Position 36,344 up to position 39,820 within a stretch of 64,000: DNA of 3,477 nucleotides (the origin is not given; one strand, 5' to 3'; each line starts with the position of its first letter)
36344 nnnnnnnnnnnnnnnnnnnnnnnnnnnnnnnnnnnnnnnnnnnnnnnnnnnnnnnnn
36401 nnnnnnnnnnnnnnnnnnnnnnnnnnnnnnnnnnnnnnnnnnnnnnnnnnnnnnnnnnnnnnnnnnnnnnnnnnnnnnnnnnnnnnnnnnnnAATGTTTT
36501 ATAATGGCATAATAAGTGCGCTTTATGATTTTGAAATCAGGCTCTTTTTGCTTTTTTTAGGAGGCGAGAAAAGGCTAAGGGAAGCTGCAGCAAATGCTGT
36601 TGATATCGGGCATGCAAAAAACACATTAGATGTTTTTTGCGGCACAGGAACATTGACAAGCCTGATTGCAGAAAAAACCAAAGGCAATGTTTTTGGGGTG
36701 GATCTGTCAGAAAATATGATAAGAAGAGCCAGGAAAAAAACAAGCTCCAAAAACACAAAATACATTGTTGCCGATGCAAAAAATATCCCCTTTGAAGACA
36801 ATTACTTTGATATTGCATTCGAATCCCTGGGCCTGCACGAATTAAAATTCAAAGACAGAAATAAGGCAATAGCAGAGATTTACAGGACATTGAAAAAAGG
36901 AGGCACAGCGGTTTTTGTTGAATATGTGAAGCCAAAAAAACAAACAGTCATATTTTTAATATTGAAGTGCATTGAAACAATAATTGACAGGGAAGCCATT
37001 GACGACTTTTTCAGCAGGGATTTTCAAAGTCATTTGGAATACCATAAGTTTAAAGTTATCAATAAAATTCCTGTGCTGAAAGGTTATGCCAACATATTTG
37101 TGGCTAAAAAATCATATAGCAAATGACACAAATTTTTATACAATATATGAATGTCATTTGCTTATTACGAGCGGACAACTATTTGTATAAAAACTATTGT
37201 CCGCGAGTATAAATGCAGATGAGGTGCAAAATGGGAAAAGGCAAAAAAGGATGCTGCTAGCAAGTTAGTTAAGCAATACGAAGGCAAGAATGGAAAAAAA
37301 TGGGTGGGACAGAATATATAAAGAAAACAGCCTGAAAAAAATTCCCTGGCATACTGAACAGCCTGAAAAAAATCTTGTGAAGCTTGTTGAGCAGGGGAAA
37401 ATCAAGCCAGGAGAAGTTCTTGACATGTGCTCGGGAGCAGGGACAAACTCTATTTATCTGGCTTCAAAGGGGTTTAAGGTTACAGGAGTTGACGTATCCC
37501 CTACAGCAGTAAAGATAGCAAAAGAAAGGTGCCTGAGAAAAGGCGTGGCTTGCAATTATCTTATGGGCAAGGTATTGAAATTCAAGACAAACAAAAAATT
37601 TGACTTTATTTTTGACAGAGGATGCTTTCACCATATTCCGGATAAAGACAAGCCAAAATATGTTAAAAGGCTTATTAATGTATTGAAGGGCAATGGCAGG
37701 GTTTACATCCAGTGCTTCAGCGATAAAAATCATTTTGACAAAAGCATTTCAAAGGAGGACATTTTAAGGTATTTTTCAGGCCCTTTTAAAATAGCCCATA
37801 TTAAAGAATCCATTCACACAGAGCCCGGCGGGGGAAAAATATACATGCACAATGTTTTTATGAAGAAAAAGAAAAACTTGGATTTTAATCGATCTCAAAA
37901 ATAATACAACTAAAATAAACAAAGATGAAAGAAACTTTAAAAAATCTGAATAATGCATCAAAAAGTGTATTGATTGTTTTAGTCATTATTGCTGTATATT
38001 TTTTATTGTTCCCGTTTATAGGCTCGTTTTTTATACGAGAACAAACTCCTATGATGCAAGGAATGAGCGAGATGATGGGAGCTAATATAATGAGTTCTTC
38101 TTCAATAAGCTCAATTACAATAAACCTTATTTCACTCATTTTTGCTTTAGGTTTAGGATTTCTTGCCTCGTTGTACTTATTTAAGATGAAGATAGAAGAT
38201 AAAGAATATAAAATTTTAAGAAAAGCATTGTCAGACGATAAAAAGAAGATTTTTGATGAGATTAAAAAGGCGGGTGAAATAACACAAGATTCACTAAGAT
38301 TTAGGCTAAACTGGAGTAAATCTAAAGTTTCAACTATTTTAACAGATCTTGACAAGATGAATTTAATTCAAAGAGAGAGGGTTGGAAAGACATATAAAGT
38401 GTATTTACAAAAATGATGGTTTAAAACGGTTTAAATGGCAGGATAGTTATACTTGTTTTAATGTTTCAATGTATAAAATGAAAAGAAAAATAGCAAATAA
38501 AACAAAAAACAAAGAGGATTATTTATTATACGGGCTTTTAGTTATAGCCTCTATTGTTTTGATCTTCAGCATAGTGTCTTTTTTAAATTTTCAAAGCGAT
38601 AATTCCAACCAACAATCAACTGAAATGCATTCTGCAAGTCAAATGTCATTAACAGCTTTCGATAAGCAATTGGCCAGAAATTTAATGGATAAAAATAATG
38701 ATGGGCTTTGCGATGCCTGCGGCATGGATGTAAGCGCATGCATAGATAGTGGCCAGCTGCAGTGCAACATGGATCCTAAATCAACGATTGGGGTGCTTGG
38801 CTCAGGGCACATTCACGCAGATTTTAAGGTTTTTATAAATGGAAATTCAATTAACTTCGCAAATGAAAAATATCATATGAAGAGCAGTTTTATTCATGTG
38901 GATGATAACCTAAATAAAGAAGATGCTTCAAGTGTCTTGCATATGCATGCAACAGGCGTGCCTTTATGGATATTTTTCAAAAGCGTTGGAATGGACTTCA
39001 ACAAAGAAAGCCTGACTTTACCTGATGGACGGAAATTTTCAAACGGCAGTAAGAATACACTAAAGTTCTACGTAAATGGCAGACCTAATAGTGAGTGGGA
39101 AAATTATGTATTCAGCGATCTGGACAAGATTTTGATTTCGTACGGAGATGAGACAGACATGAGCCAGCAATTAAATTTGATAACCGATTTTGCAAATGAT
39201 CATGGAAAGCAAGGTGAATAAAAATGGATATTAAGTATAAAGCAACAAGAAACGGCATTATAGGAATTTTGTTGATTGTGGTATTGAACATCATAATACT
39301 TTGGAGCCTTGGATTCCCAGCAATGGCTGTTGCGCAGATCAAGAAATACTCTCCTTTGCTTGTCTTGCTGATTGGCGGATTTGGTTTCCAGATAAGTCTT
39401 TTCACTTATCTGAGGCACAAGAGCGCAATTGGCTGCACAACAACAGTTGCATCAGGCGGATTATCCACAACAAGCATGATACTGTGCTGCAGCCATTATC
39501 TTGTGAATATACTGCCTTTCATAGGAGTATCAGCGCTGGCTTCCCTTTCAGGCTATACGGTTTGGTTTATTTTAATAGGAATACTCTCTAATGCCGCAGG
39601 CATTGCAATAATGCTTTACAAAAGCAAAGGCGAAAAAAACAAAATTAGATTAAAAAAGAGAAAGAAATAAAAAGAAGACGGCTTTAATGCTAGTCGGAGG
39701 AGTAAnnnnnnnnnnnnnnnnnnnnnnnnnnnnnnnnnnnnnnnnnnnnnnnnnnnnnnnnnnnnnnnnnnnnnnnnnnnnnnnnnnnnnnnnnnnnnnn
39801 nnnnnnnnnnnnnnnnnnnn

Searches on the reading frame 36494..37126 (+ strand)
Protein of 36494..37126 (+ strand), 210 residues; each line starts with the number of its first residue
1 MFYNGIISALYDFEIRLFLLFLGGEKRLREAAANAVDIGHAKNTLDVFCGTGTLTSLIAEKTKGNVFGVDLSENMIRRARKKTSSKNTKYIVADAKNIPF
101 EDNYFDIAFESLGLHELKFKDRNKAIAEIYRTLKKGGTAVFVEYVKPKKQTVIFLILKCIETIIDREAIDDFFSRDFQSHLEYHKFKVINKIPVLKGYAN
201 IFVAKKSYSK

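Call 5: search_protein_families(library=pfam, max_evalue=0.01, proteins=[window:36494-37126:+])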
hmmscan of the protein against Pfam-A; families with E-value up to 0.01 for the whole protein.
window:36494-37126:+ (210 aa): 13 families
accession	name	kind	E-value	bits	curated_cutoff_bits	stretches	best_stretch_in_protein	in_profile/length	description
PF08241.18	Methyltransf_11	-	6.9e-24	84.8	21.2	1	45-141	1-95/95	Methyltransferase domain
PF13649.12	Methyltransf_25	-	9.7e-24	84.3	27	1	45-137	2-97/97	Methyltransferase domain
PF01209.24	Ubie_methyltran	-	1e-19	71.3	20.1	1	34-150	41-160/233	ubiE/COQ5 methyltransferase family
PF13847.12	Methyltransf_31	-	9.8e-19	67.9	27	1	41-145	4-113/145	Methyltransferase domain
PF08242.18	Methyltransf_12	-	3.2e-12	47.4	30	1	45-138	1-97/98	Methyltransferase domain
PF13489.12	Methyltransf_23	-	1e-08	35.5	27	1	39-144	21-119/164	Methyltransferase domain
PF01555.25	N6_N4_Mtase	-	5.5e-05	23.7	26.7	0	43-79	184-219/221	DNA methylase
PF02353.26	CMAS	-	7.8e-05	22.6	27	1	36-150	58-173/273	Mycolic acid cyclopropane synthetase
PF05148.21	Methyltransf_8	-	0.00032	21.1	27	1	85-143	103-158/219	Hypothetical methyltransferase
PF01728.25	FtsJ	-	0.00041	20.8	24.1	1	38-102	19-82/181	FtsJ-like methyltransferase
PF05175.20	MTS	-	0.0012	18.9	23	1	40-118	31-112/170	Methyltransferase small domain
PF07021.18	MetW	-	0.0029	17.7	21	1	42-118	15-89/193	Methionine biosynthesis protein MetW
PF01135.25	PCMT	-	0.0071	16.6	20.3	0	33-89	66-124/210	Protein-L-isoaspartate(D-aspartate) O-methyltransferase (PCMT)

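Call 59: search_protein_families(library=ncbifam, max_evalue=1e-10, proteins=[window:36494-37126:+])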
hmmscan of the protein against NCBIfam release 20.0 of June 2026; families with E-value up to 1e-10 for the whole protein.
window:36494-37126:+ (210 aa): 17 families
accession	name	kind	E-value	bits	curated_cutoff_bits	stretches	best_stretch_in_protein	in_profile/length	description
TIGR01934.1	MenG_MenH_UbiE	subfamily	2.4e-26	92.4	158.35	1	20-152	19-152/223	ubiquinone/menaquinone biosynthesis methyltransferase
NF001244.0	PRK00216.1-5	equivalog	3.9e-26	91.8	216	1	20-152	28-164/236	bifunctional demethylmenaquinone methyltransferase/2-methoxy-6-polyprenyl-1,4-benzoquinol methylase UbiE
NF043040.1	corrin_prot_MT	hypoth_equivalog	2.4e-20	72.9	180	1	11-156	15-164/216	corrinoid protein-associated methyltransferase CpaM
NF001243.0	PRK00216.1-4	equivalog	9.5e-19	67.7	235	1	25-149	32-159/237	demethylmenaquinone methyltransferase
NF001241.0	PRK00216.1-2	equivalog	9.9e-19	67.9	327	1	18-153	29-159/231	demethylmenaquinone methyltransferase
NF052510.1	methyltran_MpqE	exception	1.6e-18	66.9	335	1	7-152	15-162/234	methyl-plastoquinone biosynthesis methyltransferase MpqE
NF040539.1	AST_met_ArsM_2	exception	1.4e-17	64.4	240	1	37-146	53-168/262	putative arsinothricin biosynthesis methyltransferase ArsM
NF001240.0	PRK00216.1-1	equivalog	5.4e-17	61.7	378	1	32-150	55-177/251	bifunctional demethylmenaquinone methyltransferase/2-methoxy-6-polyprenyl-1,4-benzoquinol methylase UbiE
NF038261.1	rhodoquin_RquA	equivalog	7e-17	61.9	175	1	10-165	21-177/218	rhodoquinone biosynthesis methyltransferase RquA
TIGR02752.1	MenG_heptapren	equivalog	3.1e-16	59.6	419.85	1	25-149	30-157/231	demethylmenaquinone methyltransferase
NF045667.1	MTase_DVU1556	equivalog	1.6e-15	57.2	155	1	24-142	6-120/213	DVU_1556 family methyltransferase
TIGR02072.1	BioC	equivalog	2.4e-15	57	184.95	1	41-146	35-137/244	malonyl-ACP O-methyltransferase BioC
NF001242.0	PRK00216.1-3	equivalog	1.6e-14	53.9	351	1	41-149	71-183/258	bifunctional demethylmenaquinone methyltransferase/2-methoxy-6-polyprenyl-1,4-benzoquinol methylase UbiE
NF041537.1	ArsM_AhpD_UU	exception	3.1e-14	52.5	510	1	38-145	74-184/345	arsenite methyltransferase/AhpD domain selenoprotein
NF047649.1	MTase_UXPK_star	exception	3.5e-14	52.5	460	1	42-144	79-184/283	methyltransferase/UXPK-star double selenoprotein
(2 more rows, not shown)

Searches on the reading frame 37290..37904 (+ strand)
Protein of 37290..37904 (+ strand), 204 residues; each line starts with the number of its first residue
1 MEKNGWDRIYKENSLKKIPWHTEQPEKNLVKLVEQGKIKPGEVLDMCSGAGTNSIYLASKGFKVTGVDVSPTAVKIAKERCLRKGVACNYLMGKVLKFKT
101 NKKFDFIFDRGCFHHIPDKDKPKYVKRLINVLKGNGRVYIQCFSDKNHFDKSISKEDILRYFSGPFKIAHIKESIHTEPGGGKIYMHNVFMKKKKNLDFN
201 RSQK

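Call 5: search_protein_families(library=pfam, max_evalue=0.01, proteins=[window:37290-37904:+])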
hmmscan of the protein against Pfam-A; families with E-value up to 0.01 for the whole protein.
window:37290-37904:+ (204 aa): 18 families
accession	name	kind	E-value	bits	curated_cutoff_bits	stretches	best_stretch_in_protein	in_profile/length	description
PF13649.12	Methyltransf_25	-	7.1e-19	68.7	27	1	43-136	1-97/97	Methyltransferase domain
PF05724.17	TPMT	-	5e-17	62.7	26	1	1-174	1-191/218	Thiopurine S-methyltransferase (TPMT)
PF13847.12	Methyltransf_31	-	8.4e-16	58.4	27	1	42-156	6-125/145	Methyltransferase domain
PF08241.18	Methyltransf_11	-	1.5e-14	54.8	21.2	1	44-140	1-95/95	Methyltransferase domain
PF13489.12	Methyltransf_23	-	3.5e-14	53.3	27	1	29-144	13-120/164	Methyltransferase domain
PF08242.18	Methyltransf_12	-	4.1e-11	43.9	30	1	44-138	1-98/98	Methyltransferase domain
PF03848.20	TehB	-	3.4e-08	33.6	20.4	1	37-132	28-124/193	Tellurite resistance protein TehB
PF02353.26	CMAS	-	3.9e-08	33.4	27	1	31-175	53-189/273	Mycolic acid cyclopropane synthetase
PF05175.20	MTS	-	3.8e-07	30.3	23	1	36-130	30-124/170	Methyltransferase small domain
PF01209.24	Ubie_methyltran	-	4.7e-07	29.8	20.1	1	36-147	44-158/233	ubiE/COQ5 methyltransferase family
PF09445.16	Methyltransf_15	-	5.7e-05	23.2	22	1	43-97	4-60/165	RNA cap guanine-N2 methyltransferase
PF05401.17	NodS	-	0.00013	22.3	24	1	29-137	34-141/201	Nodulation protein S (NodS)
PF02475.24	TRM5-TYW2_MTfase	-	0.00019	21.9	28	1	32-153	33-149/164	TRM5/TYW2 methyltransferase domain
PF03602.21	Cons_hypoth95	-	0.0005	20.2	24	1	36-146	38-156/182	Conserved hypothetical protein 95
PF01555.25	N6_N4_Mtase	-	0.00078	19.9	26.7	0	6-79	144-221/221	DNA methylase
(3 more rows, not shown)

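Call 59: search_protein_families(library=ncbifam, max_evalue=1e-10, proteins=[window:37290-37904:+])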
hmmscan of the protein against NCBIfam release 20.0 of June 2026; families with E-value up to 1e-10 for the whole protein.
window:37290-37904:+ (204 aa): 2 families
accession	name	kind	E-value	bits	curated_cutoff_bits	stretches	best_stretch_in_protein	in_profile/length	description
TIGR01983.1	UbiG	equivalog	4.3e-13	49.1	102.95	1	34-143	44-154/228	bifunctional 2-polyprenyl-6-hydroxyphenol methylase/3-demethylubiquinol 3-O-methyltransferase UbiG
NF008992.0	PRK12335.1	equivalog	6.5e-12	45.2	303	1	27-145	112-228/289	SAM-dependent methyltransferase TehB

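Call 69: find_encoding_contigs(protein=P0023, flank=5000, max_places=2)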
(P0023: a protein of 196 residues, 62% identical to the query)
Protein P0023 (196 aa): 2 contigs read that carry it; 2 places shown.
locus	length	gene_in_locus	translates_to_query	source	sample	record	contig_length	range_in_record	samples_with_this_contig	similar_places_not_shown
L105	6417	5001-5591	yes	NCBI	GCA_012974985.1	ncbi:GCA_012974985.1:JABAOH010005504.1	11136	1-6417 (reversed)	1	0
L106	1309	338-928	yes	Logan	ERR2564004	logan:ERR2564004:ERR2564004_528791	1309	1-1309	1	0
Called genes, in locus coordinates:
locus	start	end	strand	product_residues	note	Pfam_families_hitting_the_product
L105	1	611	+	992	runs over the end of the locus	PF05048:NosD, PF13229:Beta_helix (weak)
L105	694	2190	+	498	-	PF13360:PQQ_2 (weak), PF13570:Beta-prop_ACSF4, PF25292:Beta-prop_CGLA (faint), PF13360:PQQ_2, PF13570:Beta-prop_ACSF4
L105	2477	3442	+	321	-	PF04055:Radical_SAM, PF08608:Wyosine_form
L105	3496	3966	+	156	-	PF01978:TrmB (weak), PF24034:DUF7343, PF12802:MarR_2, PF01047:MarR (weak)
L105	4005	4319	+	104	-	PF01910:Thiamine_BP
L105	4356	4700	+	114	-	PF01022:HTH_5, PF21476:PF0610-like_N (weak)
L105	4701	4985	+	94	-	PF26119:DUF8036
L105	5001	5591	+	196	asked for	PF05724:TPMT, PF03848:TehB, PF13489:Methyltransf_23, PF02353:CMAS, PF05175:MTS, PF13649:Methyltransf_25, PF13847:Methyltransf_31, PF08241:Methyltransf_11, +1 more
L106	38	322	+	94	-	PF26119:DUF8036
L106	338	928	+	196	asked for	PF05724:TPMT, PF03848:TehB, PF13489:Methyltransf_23, PF02353:CMAS, PF05175:MTS, PF13649:Methyltransf_25, PF13847:Methyltransf_31, PF08241:Methyltransf_11, +1 more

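Call 70: find_encoding_contigs(protein=P0033, flank=5000, max_places=2)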
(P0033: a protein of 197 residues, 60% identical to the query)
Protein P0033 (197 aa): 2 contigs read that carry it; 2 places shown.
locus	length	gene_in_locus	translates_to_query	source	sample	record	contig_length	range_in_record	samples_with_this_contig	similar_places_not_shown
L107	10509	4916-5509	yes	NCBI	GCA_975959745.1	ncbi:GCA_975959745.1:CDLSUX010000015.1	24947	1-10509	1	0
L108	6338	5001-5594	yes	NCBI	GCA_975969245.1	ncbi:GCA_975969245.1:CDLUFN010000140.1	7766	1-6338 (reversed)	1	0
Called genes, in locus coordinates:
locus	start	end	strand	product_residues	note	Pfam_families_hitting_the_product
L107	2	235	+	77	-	?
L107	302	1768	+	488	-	PF00291:PALP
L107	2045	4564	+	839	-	-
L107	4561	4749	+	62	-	-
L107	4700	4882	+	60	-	-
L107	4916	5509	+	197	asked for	PF05724:TPMT, PF02353:CMAS, PF05175:MTS, PF13489:Methyltransf_23, PF03848:TehB, PF08241:Methyltransf_11, PF08242:Methyltransf_12, PF13649:Methyltransf_25, +2 more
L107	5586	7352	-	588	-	PF01336:tRNA_anti-codon, PF00152:tRNA-synt_2, PF02938:GAD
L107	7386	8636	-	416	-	PF13393:tRNA-synt_His, PF00587:tRNA-synt_2b, PF03129:HGTP_anticodon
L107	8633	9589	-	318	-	PF01039:Carboxyl_trans, PF03255:ACCA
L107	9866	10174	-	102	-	PF01906:YbjQ_1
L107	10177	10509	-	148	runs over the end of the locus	PF13490:zf-HC2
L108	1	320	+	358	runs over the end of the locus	PF00483:NTP_transferase, PF12804:NTP_transf_3 (weak), PF22640:ManC_GMP_beta-helix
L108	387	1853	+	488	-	PF00291:PALP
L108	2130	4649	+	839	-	-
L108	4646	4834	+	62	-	-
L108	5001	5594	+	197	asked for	PF05724:TPMT, PF02353:CMAS, PF05175:MTS, PF13489:Methyltransf_23, PF03848:TehB, PF08241:Methyltransf_11, PF08242:Methyltransf_12, PF13649:Methyltransf_25, +2 more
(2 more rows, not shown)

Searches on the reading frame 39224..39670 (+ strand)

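Call 5: search_protein_families(library=pfam, max_evalue=0.01, proteins=[window:39224-39670:+])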
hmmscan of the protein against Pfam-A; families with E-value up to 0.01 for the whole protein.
window:39224-39670:+ (148 aa): 0 families

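Call 47: search_protein_families(library=ncbifam, max_evalue=10, proteins=[window:39224-39670:+])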
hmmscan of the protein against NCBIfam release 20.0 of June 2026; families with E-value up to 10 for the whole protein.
window:39224-39670:+ (148 aa): 1 family
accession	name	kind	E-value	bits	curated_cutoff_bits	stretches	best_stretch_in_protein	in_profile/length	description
NF046002.1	MAG3450_fam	equivalog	4.2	7.6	70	0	12-102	4-96/121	MAG3450 family membrane protein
